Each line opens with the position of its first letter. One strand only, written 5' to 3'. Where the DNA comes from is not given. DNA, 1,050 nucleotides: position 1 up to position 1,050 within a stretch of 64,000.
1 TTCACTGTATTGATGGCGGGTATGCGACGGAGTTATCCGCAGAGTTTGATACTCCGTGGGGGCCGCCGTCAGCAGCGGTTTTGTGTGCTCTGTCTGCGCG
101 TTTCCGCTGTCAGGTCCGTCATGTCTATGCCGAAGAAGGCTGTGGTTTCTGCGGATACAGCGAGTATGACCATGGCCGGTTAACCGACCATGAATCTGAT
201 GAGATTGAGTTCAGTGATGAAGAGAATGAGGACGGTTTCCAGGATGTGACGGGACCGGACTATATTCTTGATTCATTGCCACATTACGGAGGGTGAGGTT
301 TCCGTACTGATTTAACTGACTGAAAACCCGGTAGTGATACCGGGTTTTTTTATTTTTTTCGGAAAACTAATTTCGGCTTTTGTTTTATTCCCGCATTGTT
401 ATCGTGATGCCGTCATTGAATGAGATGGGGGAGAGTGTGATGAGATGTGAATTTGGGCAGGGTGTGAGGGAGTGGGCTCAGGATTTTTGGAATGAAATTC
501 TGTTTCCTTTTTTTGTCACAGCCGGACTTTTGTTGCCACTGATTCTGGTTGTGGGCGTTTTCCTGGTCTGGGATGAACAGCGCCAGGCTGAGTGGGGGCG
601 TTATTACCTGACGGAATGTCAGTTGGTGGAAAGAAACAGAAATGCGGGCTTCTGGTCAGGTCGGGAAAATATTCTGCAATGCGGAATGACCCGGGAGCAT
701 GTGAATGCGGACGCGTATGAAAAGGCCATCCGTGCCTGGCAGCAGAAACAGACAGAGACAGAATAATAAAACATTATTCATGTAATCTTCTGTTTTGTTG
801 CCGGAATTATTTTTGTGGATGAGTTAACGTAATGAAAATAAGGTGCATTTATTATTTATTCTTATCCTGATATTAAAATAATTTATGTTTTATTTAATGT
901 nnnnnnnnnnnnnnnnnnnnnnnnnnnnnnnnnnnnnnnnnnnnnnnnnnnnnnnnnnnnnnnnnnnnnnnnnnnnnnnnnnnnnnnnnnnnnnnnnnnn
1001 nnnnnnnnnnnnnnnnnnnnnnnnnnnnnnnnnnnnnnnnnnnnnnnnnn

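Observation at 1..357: Truncated acidic ORF followed by a strong terminator at the window start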

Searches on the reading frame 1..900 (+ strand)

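Call 13: search_protein_families(library=pfam, proteins=[L001:11295-12293:+], max_evalue=0.1)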
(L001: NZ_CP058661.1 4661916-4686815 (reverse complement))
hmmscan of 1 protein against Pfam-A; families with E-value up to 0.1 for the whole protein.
L001:11295-12293:+ (333 aa): 2 families
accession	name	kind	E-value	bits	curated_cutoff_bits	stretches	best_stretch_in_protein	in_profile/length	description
PF06924.17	DUF1281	-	1.2e-39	136.1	27.3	1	32-230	1-177/177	Protein of unknown function (DUF1281)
PF18406.6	DUF1281_C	-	8.2e-16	58.1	22.8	1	245-315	12-84/88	Ferredoxin-like domain in Api92-like protein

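Call 14: search_protein_families(library=ncbifam, proteins=[L001:11295-12293:+], max_evalue=0.1)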
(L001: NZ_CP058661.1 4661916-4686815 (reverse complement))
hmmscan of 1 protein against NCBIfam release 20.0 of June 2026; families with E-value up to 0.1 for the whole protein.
L001:11295-12293:+ (333 aa): 0 families

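Call 15: search_solved_structures(query=L001:11295-12293:+, max_evalue=1, show_alignments=2)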
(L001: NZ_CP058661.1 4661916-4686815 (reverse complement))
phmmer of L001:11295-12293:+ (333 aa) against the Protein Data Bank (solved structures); distinct sequences matched with E-value up to 1: 1.
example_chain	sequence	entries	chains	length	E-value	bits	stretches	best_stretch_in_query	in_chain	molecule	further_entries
2ijr_A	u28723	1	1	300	2e-41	145.7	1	3-298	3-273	Hypothetical protein api92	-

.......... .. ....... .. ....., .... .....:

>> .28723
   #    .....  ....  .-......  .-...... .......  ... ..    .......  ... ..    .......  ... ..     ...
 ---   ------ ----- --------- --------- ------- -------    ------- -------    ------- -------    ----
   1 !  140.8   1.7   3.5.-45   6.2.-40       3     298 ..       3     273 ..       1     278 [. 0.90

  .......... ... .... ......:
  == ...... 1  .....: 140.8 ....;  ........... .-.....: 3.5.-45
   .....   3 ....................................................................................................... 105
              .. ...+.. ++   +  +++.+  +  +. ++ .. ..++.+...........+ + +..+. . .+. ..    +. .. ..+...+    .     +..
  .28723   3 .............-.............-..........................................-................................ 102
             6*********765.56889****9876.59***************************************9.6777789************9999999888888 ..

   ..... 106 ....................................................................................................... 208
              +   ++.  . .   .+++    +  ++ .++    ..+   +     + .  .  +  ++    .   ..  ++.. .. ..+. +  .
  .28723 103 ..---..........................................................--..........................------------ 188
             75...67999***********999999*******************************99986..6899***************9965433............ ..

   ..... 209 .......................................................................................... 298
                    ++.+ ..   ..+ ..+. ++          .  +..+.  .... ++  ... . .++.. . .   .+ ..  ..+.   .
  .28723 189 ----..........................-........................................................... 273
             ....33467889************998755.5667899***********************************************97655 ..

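Call 18: find_homologous_proteins(query=L001:11295-12293:+, max_evalue=0.001)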
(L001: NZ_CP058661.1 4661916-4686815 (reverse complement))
Query L001:11295-12293:+ (333 aa): 72 proteins with E <= 0.001 among 1610 candidates.
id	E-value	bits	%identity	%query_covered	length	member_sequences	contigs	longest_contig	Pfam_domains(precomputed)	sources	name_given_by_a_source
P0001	1.6e-213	727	91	100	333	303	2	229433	PF06924.17,PF18406.7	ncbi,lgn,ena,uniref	ncbi:DUF1281 domain-containing protein [Morganella morganii]|uniref:DUF1281 domain-containing protei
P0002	3.6e-165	568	73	100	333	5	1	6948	PF06924.17,PF18406.7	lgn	-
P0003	6.6e-155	534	68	100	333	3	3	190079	PF06924.17,PF18406.7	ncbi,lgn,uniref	ncbi:DUF1281 domain-containing protein [Providencia rettgeri]|uniref:DUF1281 domain-containing prote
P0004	5.3e-149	515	69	98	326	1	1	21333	PF06924.17,PF18406.7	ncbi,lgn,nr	ncbi:DUF1281 domain-containing protein [Morganella morganii]|nr:DUF1281 domain-containing protein [M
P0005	9.3e-137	474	89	67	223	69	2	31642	PF06924.17,PF18406.7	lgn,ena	-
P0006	3.9e-136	472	64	98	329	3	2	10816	PF06924.17,PF18406.7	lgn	-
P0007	1.5e-135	470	64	98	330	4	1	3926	PF06924.17,PF18406.7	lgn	-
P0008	2.6e-123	430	58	100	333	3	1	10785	PF06924.17,PF18406.7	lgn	-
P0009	2.9e-75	272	79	45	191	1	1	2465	PF06924.17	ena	-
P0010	7.3e-58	215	39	100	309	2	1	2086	PF06924.17,PF18406.7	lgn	-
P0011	1.0e-57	214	39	100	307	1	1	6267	PF06924.17,PF18406.7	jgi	-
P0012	2.4e-57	213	38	100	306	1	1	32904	PF06924.17,PF18406.7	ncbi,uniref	ncbi:DUF1281 domain-containing protein [Candidatus Pantoea formicae]|uniref:DUF1281 domain-containin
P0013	4.5e-57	212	38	100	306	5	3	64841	PF06924.17,PF18406.7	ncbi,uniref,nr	ncbi:DUF1281 domain-containing protein [Pantoea stewartii]|uniref:DUF1281 domain-containing protein 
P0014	3.1e-56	209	39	100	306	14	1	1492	PF06924.17,PF18406.7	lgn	-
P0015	3.2e-56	209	37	100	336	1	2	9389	PF06924.17,PF18406.7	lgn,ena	-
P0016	6.8e-56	208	39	100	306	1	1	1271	PF06924.17,PF18406.7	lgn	-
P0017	8.4e-56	208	40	100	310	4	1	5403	PF06924.17,PF18406.7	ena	-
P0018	4.2e-55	206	39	100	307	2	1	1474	PF06924.17,PF18406.7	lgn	-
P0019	6.1e-55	205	38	100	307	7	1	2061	PF06924.17,PF18406.7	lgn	-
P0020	8.8e-55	204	39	100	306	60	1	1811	PF06924.17,PF18406.7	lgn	-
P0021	9.6e-55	204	38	100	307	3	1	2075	PF06924.17,PF18406.7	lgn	-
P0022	1.3e-53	201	39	100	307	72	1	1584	PF06924.17,PF18406.7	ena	-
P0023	2.4e-53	200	39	100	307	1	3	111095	PF06924.17,PF18406.7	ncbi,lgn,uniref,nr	ncbi:DUF1281 domain-containing protein [Pantoea agglomerans]|uniref:DUF1281 domain-containing protei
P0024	5.8e-53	199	38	100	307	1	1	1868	PF06924.17,PF18406.7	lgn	-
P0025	6.2e-53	198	37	100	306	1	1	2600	PF06924.17,PF18406.7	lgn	-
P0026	7.2e-53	198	35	100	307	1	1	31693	PF06924.17,PF18406.7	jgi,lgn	jgi:hypothetical protein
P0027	7.8e-53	198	38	100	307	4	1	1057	PF06924.17,PF18406.7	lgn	-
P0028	1.0e-52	198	38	100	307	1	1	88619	PF06924.17,PF18406.7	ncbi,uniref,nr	ncbi:DUF1281 domain-containing protein (plasmid) [Paramixta manurensis]|uniref:DUF1281 domain-contai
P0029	1.3e-52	197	38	100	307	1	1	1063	PF06924.17,PF18406.7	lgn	-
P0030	2.5e-52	196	38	100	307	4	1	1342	PF06924.17,PF18406.7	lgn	-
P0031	3.3e-52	196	38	100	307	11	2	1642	PF06924.17,PF18406.7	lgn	-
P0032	4.0e-52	196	35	100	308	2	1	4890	PF06924.17,PF18406.7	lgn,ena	-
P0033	4.1e-52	196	38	100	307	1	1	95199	PF06924.17,PF18406.7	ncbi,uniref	ncbi:DUF1281 domain-containing protein [Pantoea sp. KXB25]|uniref:DUF1281 domain-containing protein 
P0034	4.9e-52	195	36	100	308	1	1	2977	PF06924.17,PF18406.7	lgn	-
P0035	1.4e-51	194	37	100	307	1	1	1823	PF06924.17,PF18406.7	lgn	-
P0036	2.3e-51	193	38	100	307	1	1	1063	PF06924.17,PF18406.7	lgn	-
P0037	2.8e-51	193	37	100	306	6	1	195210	PF06924.17,PF18406.7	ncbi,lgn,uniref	ncbi:DUF1281 domain-containing protein [Pantoea ananatis]|uniref:DUF1281 domain-containing protein n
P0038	3.1e-51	193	39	100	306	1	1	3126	PF06924.17,PF18406.7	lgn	-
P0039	4.0e-51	192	37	100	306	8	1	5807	PF06924.17,PF18406.7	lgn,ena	-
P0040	7.8e-51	192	39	100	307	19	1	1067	PF06924.17,PF18406.7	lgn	-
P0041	8.1e-51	191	34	100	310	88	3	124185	PF06924.17,PF18406.7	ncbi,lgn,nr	ncbi:DUF1281 domain-containing protein [Salmonella enterica]|nr:DUF1281 domain-containing protein [S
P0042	1.6e-50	190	38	100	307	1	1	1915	PF06924.17,PF18406.7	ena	-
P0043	1.8e-50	190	38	100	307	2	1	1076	PF06924.17,PF18406.7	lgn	-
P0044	4.6e-50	189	38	100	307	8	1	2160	PF06924.17,PF18406.7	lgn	-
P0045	9.9e-49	185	34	100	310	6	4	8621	PF06924.17,PF18406.7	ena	-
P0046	6.8e-48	182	35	100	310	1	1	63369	PF06924.17,PF18406.7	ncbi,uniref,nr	ncbi:DUF1281 domain-containing protein [Klebsiella oxytoca]|uniref:DUF1281 domain-containing protein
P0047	3.9e-47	179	35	100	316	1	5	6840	PF06924.17,PF18406.7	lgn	-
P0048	4.1e-47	179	34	100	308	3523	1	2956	PF06924.17,PF18406.7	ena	-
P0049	9.1e-47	178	32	100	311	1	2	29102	PF06924.17,PF18406.7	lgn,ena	-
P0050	1.0e-45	175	34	99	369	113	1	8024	PF06924.17,PF18406.7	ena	-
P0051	1.3e-45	174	34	100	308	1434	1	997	PF06924.17,PF18406.7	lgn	-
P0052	1.4e-45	174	34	100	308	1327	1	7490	PF06924.17,PF18406.7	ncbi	-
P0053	1.5e-45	174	34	100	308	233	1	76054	PF06924.17,PF18406.7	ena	-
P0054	1.7e-45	174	33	100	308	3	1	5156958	PF06924.17,PF18406.7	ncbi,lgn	-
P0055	4.6e-45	173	34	100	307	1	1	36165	PF06924.17,PF18406.7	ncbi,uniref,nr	ncbi:DUF1281 domain-containing protein [Dryocola clanedunensis]|uniref:DUF1281 domain-containing pro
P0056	5.7e-45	172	34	100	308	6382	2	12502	PF06924.17,PF18406.7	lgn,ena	-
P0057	6.1e-45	172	34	100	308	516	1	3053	PF06924.17,PF18406.7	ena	-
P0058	1.8e-44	171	34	100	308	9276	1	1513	PF06924.17,PF18406.7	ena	-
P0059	2.5e-43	167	34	100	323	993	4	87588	PF06924.17,PF18406.7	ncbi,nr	ncbi:DUF1281 domain-containing protein [Escherichia coli]|nr:DUF1281 domain-containing protein [Esch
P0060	2.7e-43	167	33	100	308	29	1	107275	PF06924.17,PF18406.7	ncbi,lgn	-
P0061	3.1e-43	167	34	100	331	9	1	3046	PF06924.17,PF18406.7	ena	-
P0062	2.4e-42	164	32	100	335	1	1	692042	PF06924.17,PF18406.7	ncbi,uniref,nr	ncbi:hypothetical protein CUZ56_01373 [Saezia sanguinis]|uniref:Uncharacterized protein n=1 Tax=Saez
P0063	7.1e-41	159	35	96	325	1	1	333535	PF06924.17,PF18406.7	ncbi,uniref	ncbi:DUF1281 domain-containing protein [Pantoea agglomerans]|uniref:DUF1281 domain-containing protei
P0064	1.4e-36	145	30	100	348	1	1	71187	PF06924.17,PF18406.7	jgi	-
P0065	9.9e-36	142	32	96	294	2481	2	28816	PF06924.17,PF18406.7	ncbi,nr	ncbi:TPA: DUF1281 domain-containing protein, partial [Shigella flexneri 1b]|nr:DUF1281 domain-contai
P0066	5.6e-35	139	32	98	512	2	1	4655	PF09673.16,PF06924.17,PF18406.7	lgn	-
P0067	1.0e-34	138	32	95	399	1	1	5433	PF06924.17,PF07128.18,PF18406.7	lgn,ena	-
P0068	1.2e-33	135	32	94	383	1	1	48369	PF06924.17,PF18406.7,PF06290.17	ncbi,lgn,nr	ncbi:conjugation system SOS inhibitor PsiB [Salmonella enterica]|nr:conjugation system SOS inhibitor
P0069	1.7e-33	134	31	100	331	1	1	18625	PF06924.17,PF18406.7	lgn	-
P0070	1.6e-27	115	32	84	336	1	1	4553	PF06924.17,PF06290.17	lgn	-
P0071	3.8e-24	104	30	86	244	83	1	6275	PF06924.17,PF18406.7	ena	-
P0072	5.0e-24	103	32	79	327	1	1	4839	PF06924.17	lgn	-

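Call 19: search_dna_similar(query=L001:11295-12293:+, collection=plasmids, mode=protein, max_rows=30, rows=spread)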
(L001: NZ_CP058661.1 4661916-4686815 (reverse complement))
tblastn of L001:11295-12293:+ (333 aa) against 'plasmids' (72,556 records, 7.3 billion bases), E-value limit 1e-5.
The search stops at 5000 records and this limit was reached: more records match than are counted here, and every count below describes the 5000 best-scoring records only.
Records with a match: at least 5000; places in all: 5091; records where one place covers at least 80% of the query: 4821.
Best place of each record, by identity: <60% 5000.
By first word of the organism name: Escherichia 3913; Salmonella 523; Shigella 198; Klebsiella 190; Serratia 56; Citrobacter 42; Pantoea 31; Enterobacter 13; Vibrio 7; Yersinia 5; and 10 more.
By predicted mobility (MOB-suite, as given by PLSDB): conjugative 3934; non-mobilizable 589; mobilizable 477.
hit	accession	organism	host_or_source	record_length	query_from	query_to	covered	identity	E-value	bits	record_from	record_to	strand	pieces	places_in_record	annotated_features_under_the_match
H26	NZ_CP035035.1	Pantoea ananatis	tissue sample,sugarcane root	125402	1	333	100%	39.7%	1e-59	214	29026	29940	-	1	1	DUF1281 domain-containing protein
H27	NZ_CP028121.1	Escherichia coli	Bos taurus,feces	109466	1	333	100%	35.0%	8e-51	188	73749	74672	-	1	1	DUF1281 domain-containing protein | arginase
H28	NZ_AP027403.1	Escherichia coli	Sus scrofa,cell culture,feces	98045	1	333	96%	36.0%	4e-42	198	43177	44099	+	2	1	hypothetical protein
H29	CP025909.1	Escherichia coli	Homo sapiens,stool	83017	1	333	100%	34.4%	1e-49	184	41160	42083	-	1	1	record has no annotation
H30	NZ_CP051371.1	Salmonella enterica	turkey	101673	1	333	100%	34.4%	2e-49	184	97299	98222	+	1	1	DUF1281 domain-containing protein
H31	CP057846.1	Escherichia coli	culture,Pooled pig faecal samples ...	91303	1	333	100%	34.4%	2e-49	184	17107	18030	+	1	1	DUF1281 domain-containing protein | hypothetical protein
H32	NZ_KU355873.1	Escherichia coli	-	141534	1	333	100%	34.1%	2e-49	184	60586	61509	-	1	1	DUF1281 domain-containing protein | hypothetical protein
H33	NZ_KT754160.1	Shigella dysenteriae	-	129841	1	333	96%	35.4%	6e-42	197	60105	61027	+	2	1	arginase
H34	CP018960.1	Escherichia coli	Homo sapiens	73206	1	333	100%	33.8%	7e-49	182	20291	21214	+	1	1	hypothetical protein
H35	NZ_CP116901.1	Escherichia coli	Homo sapiens,blood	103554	1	333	100%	33.8%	7e-49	182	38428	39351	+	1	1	DUF1281 domain-containing protein | hypothetical protein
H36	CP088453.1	Escherichia coli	Homo sapiens,blood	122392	1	333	100%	33.8%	7e-49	182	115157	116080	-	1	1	DUF1281 domain-containing protein | hypothetical protein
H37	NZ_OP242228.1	Escherichia coli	Homo sapiens,stool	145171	1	333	100%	33.8%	7e-49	182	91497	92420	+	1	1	DUF1281 domain-containing protein | hypothetical protein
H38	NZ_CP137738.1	Escherichia coli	mixed culture,pig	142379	1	333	100%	33.8%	2e-48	181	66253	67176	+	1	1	DUF1281 domain-containing protein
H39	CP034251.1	Salmonella enterica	food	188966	1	333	100%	33.8%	5e-47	177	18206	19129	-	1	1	DUF1281 domain-containing protein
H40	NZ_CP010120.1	Escherichia coli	cow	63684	1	333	96%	35.1%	5e-40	191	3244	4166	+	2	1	none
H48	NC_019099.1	Salmonella enterica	-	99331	1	333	100%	33.5%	2e-46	175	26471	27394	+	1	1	DUF1281 domain-containing protein | hypothetical protein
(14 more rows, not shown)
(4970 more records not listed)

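Call 20: get_annotated_region(hit=H48, flank=9000)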
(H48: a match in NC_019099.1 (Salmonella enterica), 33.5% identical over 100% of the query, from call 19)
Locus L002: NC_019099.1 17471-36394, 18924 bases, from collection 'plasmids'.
description: Salmonella enterica plasmid pNF1358, complete sequence
organism: Salmonella enterica (NCBI taxid 28901)
taxonomy: Bacteria; Pseudomonadota; Gammaproteobacteria; Enterobacterales; Enterobacteriaceae; Salmonella; Salmonella enterica
host: -; source: -; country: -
typing (MOB-suite, as given by PLSDB): conjugative; replicon IncI1/B/O; relaxase MOBP; mating-pair formation MPF_I
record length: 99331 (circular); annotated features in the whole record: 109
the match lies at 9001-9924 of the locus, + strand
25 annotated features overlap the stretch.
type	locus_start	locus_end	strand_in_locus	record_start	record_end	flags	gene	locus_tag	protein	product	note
CDS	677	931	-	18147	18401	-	-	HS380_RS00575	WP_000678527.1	hypothetical protein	-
CDS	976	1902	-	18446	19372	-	-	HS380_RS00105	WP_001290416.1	hypothetical protein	-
CDS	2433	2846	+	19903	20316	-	-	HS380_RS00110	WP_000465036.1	hypothetical protein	-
CDS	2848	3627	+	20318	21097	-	-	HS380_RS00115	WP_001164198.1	site-specific integrase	GO:0015074 - DNA integration [Evidence IEA]; GO:0006310 - DNA recombination [Evidence IEA]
CDS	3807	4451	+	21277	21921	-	-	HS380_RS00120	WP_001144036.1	ParA family protein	-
CDS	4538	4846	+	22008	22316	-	-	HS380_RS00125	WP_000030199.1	hypothetical protein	-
CDS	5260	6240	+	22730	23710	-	-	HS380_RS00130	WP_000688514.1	plasmid segregation protein ParM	GO:0030541 - plasmid partitioning [Evidence IEA]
CDS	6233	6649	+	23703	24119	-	-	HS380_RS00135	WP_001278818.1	plasmid partitioning/stability family protein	-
CDS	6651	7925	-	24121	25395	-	-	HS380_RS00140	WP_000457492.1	Y-family DNA polymerase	-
CDS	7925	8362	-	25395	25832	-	umuD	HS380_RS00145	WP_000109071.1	translesion error-prone DNA polymerase V autoproteolytic subunit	-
CDS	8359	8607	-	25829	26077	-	-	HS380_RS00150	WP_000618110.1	DinI-like family protein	-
CDS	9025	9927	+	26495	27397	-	-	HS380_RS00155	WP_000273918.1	DUF1281 domain-containing protein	-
CDS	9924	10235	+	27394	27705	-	-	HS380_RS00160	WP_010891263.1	hypothetical protein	-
CDS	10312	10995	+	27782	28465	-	-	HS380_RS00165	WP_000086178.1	DNA methylase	-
CDS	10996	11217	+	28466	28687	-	-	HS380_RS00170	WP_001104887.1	hypothetical protein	-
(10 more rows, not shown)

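Call 21: get_annotated_region(hit=H35, flank=9000)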
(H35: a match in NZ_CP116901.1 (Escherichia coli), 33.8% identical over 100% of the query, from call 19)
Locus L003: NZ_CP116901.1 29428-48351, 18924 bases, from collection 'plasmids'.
description: Escherichia coli strain XH2172 plasmid pXH2172-NDM, complete sequence
organism: Escherichia coli (NCBI taxid 562)
taxonomy: Bacteria; Pseudomonadota; Gammaproteobacteria; Enterobacterales; Enterobacteriaceae; Escherichia; Escherichia coli
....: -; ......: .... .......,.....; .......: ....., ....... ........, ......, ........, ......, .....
typing (MOB-suite, as given by PLSDB): mobilizable; replicon IncFIA,IncFIB,IncFII,IncQ1; relaxase MOBF
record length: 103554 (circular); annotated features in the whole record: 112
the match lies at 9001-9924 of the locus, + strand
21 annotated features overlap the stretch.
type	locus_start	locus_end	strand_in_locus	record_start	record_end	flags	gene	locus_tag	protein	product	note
CDS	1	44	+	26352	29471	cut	-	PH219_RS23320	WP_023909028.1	hypothetical protein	-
CDS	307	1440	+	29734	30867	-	-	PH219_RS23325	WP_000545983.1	DUF3800 domain-containing protein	-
CDS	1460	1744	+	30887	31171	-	-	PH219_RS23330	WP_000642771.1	hypothetical protein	-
CDS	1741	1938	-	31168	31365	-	-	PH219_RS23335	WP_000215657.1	hypothetical protein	-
CDS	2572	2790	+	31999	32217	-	ccdA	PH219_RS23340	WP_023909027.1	type II toxin-antitoxin system antitoxin CcdA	-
CDS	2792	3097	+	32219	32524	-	ccdB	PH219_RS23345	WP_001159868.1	type II toxin-antitoxin system toxin CcdB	-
CDS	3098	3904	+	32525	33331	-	-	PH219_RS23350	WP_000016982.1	site-specific integrase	GO:0015074 - DNA integration [Evidence IEA]; GO:0006310 - DNA recombination [Evidence IEA]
CDS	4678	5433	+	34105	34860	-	repE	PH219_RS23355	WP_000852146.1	replication initiation protein RepE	-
CDS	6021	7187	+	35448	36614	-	sopA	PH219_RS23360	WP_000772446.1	plasmid-partitioning protein SopA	-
CDS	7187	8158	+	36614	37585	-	-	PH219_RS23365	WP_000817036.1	ParB/RepB/Spo0J family plasmid partition protein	-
CDS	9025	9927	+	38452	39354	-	-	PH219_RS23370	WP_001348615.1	DUF1281 domain-containing protein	-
CDS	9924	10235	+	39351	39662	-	-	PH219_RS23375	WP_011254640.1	hypothetical protein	-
CDS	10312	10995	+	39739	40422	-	-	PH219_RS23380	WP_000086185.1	DNA methylase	-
CDS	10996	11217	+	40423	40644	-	-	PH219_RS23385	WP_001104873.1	hypothetical protein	-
CDS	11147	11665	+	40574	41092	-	-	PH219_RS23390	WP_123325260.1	DUF1380 family protein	-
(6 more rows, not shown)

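Call 33: search_protein_families(library=padloc, proteins=[L001:11295-12293:+, L001:9927-10898:+, L001:10911-11207:+, L001:12530-12763:+], max_evalue=0.1)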
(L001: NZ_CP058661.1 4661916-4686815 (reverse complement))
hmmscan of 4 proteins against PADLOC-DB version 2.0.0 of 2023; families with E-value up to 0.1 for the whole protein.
L001:11295-12293:+ (333 aa): 0 families

L001:9927-10898:+ (324 aa): 0 families

L001:10911-11207:+ (99 aa): 0 families

L001:12530-12763:+ (78 aa): 0 families

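Call 34: search_protein_families(library=phrogs, proteins=[L001:11295-12293:+, L001:12530-12763:+], max_evalue=0.01)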
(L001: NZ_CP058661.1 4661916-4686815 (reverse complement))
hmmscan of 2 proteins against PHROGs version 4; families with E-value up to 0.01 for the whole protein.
L001:11295-12293:+ (333 aa): 2 families
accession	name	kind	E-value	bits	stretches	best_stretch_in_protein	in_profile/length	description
phrog_37043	-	unknown function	1.5e-50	173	1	1-333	1-308/308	-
phrog_12644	-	unknown function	0.00038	21.3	1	223-296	121-190/236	-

L001:12530-12763:+ (78 aa): 0 families

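Call 39: predict_structure(alignment_id=A1)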
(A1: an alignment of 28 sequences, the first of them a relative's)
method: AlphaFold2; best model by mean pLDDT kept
length: 333 residues; sequences in the alignment: 28
mean_pLDDT: 89.5   pTM: 0.88
mean pLDDT of the five models: 89.5, 88.0, 87.9, 87.5, 86.1
residues with pLDDT >= 90: 217; 70-90: 101; 50-70: 12; < 50: 3
segments of 3 or more residues with pLDDT < 50: none
pLDDT, mean of each block of 10 residues (from residue 1): 80 94 92 94 95 92 89 81 96 97 97 77 94 93 88 92 86 92 97 89 89 93 94 85 87 91 97 94 83 96 86 81 74 47
secondary structure, 60 per line:
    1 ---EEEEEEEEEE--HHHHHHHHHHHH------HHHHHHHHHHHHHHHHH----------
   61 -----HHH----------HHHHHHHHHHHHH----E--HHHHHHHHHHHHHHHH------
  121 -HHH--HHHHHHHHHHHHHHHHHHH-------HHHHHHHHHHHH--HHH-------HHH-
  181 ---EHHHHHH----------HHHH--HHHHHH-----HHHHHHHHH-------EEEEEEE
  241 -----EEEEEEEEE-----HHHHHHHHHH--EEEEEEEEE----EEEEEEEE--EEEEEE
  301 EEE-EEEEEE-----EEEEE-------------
elements in order: E4-13 H16-27 H34-50 H79-91 H99-114 H127-145 H153-164 H185-190 H201-204 H207-212 H218-226 E234-240 E246-254 H260-269 E272-280 E285-292 E295-303 E305-310 E316-320
